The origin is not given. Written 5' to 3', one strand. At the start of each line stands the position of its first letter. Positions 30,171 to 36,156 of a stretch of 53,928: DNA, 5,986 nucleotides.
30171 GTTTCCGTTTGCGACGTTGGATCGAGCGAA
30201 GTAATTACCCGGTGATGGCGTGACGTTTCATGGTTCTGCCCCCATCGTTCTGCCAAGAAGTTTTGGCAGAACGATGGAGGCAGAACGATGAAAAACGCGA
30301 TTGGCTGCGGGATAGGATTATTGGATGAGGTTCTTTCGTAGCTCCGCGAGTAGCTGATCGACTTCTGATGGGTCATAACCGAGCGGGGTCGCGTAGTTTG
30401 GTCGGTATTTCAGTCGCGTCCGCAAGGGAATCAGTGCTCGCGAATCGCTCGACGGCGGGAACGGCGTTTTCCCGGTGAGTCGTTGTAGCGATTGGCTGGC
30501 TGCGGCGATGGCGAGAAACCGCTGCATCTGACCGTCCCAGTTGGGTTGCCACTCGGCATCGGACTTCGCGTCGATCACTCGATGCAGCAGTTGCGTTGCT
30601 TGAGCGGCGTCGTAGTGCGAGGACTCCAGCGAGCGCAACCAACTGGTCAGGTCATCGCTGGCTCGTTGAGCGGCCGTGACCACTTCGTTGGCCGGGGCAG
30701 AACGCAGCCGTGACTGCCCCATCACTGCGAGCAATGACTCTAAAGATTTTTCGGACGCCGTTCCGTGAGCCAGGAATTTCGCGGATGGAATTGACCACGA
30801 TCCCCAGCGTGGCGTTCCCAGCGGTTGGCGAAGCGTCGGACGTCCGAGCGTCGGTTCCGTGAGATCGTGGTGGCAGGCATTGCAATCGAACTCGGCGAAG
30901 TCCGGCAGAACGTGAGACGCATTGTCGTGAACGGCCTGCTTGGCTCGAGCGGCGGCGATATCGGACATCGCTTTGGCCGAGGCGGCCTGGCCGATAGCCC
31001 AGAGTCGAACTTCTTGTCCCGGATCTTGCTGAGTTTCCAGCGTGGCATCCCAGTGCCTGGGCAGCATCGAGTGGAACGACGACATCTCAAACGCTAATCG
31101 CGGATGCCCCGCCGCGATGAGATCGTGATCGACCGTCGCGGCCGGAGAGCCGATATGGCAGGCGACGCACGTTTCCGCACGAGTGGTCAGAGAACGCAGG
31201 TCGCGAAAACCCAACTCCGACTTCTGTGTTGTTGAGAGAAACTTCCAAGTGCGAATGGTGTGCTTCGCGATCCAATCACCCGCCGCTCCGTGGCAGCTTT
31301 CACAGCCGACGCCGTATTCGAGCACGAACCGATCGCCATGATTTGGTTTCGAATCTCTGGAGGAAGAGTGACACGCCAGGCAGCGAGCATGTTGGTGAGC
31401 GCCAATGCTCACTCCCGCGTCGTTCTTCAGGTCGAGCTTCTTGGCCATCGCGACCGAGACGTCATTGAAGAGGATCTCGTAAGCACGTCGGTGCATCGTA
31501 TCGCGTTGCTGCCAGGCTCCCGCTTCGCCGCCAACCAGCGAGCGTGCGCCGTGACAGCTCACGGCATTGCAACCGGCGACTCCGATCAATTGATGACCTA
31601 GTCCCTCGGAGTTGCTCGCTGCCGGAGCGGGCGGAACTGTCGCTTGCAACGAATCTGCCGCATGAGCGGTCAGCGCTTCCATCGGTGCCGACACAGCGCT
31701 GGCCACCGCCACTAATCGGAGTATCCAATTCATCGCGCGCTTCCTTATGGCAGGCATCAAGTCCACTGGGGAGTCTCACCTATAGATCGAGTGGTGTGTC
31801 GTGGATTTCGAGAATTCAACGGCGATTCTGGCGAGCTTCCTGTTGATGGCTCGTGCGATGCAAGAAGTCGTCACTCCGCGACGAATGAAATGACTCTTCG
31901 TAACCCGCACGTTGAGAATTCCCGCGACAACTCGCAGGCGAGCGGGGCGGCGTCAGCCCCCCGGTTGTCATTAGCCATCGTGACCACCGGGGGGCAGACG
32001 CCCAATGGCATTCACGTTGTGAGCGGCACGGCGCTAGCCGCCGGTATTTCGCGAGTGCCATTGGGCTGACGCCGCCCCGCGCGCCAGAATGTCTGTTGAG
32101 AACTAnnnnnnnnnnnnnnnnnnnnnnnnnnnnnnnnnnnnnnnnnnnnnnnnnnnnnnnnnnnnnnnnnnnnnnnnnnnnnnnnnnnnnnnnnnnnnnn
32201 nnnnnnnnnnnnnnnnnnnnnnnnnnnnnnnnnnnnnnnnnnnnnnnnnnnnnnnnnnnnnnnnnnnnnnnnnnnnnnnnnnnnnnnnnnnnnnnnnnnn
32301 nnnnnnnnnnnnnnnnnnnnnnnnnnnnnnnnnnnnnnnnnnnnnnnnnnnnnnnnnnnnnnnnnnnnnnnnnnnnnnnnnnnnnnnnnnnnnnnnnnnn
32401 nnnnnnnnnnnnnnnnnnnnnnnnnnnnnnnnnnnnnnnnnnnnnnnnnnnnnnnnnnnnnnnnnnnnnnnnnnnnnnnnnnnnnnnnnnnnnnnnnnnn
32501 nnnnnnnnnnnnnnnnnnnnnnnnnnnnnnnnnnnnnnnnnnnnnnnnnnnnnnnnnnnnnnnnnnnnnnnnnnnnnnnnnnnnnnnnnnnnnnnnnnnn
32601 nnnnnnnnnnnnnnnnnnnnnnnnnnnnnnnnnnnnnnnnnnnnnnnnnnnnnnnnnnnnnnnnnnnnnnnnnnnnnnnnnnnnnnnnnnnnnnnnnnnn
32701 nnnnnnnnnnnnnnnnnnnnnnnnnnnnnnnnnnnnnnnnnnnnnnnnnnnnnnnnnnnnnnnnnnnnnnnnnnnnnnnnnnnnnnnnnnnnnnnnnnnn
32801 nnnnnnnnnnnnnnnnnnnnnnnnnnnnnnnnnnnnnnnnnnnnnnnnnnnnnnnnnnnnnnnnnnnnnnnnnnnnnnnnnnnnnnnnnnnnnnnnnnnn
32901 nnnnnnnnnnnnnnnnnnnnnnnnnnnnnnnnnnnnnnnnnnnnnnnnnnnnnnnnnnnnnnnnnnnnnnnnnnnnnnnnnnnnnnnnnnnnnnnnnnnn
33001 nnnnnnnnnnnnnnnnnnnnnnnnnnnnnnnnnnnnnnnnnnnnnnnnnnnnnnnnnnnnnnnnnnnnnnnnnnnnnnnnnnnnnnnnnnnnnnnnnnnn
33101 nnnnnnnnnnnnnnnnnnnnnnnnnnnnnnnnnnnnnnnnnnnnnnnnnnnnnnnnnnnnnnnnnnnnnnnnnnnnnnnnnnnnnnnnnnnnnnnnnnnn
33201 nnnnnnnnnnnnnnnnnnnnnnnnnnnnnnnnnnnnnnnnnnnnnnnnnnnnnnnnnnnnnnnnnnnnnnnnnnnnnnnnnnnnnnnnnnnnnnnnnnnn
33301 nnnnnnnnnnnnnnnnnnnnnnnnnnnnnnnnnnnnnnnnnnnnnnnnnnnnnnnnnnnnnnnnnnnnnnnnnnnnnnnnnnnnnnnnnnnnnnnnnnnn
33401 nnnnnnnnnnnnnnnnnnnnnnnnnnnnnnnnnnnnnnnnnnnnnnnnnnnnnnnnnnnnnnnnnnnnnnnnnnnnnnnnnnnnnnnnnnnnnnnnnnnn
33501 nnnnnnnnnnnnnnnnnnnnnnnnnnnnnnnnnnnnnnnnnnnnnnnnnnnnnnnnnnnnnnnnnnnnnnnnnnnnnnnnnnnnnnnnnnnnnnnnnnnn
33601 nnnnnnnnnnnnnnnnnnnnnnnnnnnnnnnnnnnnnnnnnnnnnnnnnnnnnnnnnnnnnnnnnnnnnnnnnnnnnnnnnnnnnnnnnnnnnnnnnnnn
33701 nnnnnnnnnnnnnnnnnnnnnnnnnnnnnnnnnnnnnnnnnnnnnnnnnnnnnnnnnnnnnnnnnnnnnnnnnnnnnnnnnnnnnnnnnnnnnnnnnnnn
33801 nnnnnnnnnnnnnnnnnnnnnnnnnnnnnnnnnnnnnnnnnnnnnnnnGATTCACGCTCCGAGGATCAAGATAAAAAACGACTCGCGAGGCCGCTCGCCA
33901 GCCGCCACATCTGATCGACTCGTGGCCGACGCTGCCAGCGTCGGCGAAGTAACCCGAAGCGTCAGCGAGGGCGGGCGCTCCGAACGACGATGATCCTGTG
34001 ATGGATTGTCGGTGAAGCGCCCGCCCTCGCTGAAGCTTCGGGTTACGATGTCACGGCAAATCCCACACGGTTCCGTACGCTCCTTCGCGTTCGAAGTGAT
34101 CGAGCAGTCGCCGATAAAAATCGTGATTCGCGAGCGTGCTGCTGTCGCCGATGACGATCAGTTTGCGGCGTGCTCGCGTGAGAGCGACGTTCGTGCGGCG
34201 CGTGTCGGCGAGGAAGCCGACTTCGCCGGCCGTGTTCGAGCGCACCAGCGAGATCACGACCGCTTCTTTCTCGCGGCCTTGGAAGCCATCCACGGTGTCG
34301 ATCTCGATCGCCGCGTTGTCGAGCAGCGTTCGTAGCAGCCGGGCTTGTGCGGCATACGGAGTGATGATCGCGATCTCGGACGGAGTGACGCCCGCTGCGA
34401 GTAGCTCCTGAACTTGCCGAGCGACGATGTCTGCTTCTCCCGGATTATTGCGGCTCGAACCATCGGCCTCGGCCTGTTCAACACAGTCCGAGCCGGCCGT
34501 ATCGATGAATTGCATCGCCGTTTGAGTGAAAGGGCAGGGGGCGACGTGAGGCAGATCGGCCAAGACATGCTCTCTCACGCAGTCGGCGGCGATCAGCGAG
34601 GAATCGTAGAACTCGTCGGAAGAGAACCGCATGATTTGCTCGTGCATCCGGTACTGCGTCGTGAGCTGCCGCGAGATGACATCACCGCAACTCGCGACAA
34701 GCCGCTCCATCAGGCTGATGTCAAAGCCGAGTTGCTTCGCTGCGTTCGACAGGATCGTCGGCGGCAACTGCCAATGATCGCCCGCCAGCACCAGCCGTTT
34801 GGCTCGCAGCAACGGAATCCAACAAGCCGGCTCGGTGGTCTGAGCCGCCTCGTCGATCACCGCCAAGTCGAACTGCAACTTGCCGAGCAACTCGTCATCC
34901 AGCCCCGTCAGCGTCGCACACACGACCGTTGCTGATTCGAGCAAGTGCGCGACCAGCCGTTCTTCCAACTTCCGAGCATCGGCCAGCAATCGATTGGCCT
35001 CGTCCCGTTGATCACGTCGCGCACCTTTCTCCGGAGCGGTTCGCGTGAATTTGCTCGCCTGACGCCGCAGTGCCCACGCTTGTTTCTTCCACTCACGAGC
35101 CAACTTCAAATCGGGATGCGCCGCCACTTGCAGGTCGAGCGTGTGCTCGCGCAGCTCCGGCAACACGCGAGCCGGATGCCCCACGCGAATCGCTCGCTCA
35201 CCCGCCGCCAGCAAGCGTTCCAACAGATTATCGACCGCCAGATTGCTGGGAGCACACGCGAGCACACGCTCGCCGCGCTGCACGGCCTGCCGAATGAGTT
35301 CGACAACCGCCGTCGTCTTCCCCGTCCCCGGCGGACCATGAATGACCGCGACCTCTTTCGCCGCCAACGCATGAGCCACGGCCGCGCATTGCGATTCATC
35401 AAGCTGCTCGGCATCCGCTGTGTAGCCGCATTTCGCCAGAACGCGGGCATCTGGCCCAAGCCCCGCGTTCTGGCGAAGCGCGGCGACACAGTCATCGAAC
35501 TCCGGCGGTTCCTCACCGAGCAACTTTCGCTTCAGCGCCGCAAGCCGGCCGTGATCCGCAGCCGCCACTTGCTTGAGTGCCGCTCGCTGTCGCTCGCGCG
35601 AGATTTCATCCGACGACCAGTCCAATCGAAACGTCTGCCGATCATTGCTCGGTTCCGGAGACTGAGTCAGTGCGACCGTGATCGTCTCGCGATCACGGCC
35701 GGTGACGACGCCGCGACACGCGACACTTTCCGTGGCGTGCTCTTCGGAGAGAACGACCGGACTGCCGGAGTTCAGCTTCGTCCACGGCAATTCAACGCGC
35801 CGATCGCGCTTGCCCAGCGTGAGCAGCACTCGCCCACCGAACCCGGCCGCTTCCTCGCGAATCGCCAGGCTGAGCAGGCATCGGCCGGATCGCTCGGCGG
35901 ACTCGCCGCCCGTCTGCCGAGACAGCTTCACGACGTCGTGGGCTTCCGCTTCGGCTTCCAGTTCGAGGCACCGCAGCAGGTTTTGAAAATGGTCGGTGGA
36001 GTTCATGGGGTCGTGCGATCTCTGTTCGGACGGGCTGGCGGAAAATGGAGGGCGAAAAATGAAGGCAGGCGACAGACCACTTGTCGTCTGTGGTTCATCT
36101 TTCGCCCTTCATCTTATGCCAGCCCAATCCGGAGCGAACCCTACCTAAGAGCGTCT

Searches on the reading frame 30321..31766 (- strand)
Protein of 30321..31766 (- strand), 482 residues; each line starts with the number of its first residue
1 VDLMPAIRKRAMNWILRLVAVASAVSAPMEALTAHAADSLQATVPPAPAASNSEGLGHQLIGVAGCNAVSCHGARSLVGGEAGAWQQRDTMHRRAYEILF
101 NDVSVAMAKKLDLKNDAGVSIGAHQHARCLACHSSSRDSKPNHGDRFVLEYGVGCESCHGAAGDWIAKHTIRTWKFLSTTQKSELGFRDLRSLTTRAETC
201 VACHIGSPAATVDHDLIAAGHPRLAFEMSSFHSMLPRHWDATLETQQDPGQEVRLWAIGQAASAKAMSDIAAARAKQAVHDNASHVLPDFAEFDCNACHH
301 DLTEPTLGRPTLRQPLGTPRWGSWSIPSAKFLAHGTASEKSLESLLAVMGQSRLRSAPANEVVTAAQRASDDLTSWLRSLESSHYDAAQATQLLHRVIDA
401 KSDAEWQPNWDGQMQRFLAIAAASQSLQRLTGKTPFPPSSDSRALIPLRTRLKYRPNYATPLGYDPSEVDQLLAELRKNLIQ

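Call 62: search_protein_families(library=pfam, proteins=[window:30321-31766:-], max_evalue=0.001)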
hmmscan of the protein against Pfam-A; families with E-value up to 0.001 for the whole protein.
window:30321-31766:- (482 aa): 2 families
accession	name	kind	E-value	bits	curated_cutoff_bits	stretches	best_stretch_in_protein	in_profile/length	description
PF13435.11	Cytochrome_C554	-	1.2e-09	39.3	20.8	1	70-160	4-84/84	Cytochrome c554 and c-prime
PF14522.11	Cytochrome_C7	-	0.00026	21.2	24.8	0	125-204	12-66/67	Cytochrome c7 and related cytochrome c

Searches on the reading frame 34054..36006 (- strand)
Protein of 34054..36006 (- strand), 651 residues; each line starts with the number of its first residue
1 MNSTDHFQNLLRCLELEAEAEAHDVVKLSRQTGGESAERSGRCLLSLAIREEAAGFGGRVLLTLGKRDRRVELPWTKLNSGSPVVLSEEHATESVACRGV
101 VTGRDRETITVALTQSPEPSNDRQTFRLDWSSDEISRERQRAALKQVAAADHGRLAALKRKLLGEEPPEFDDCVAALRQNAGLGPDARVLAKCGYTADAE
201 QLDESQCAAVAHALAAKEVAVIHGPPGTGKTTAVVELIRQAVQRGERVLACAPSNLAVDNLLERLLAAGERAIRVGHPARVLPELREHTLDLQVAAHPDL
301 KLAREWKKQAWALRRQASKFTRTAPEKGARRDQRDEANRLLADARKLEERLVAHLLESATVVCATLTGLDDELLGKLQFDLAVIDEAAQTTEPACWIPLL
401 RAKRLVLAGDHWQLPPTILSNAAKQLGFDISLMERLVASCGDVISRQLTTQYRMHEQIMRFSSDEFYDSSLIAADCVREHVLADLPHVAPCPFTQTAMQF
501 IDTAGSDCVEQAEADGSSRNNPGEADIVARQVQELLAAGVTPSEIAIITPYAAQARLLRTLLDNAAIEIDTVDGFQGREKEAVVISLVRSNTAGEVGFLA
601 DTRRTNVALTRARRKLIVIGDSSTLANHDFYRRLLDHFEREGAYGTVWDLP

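Call 44: search_protein_families(library=pfam, proteins=[window:34054-36006:-])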
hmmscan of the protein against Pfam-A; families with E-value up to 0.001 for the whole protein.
window:34054-36006:- (651 aa): 11 families
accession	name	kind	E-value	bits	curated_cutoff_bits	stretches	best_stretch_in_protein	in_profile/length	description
PF13086.12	AAA_11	-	2.8e-63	214.5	27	1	201-420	1-256/257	AAA domain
PF13087.12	AAA_12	-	2.8e-59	200.4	27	1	429-622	2-194/195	AAA domain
PF13604.12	AAA_30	-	2.2e-14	54.1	27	1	201-265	1-66/191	AAA domain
PF21138.3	SMUBP-2_HCS1_1B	-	1.6e-12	47.8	27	1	11-118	5-114/129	Helicase SMUBP-2/HCS1, 1B domain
PF13245.12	AAA_19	-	6e-11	43.1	25.1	1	207-416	2-131/134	AAA domain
PF01443.25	Viral_helicase1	-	3.3e-09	37.3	21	0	523-619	139-227/228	Viral superfamily 1 RNA helicase core domain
PF13401.12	AAA_22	-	1.4e-05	25.8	27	1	217-274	5-63/130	AAA domain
PF13191.12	AAA_16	-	2.1e-05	25.5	32.6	1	210-328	12-104/167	AAA ATPase domain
PF20720.3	nSTAND3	-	2.7e-05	24.4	27.2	1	207-251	7-51/155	Novel STAND NTPase 3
PF05127.21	NAT10_TcmA_helicase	-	0.00011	22.6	22.7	0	221-268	1-49/176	RNA cytidine acetyltransferase NAT10/TcmA, helicase domain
PF00270.35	DEAD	-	0.00012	22.3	26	1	205-271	3-71/167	DEAD/DEAH box helicase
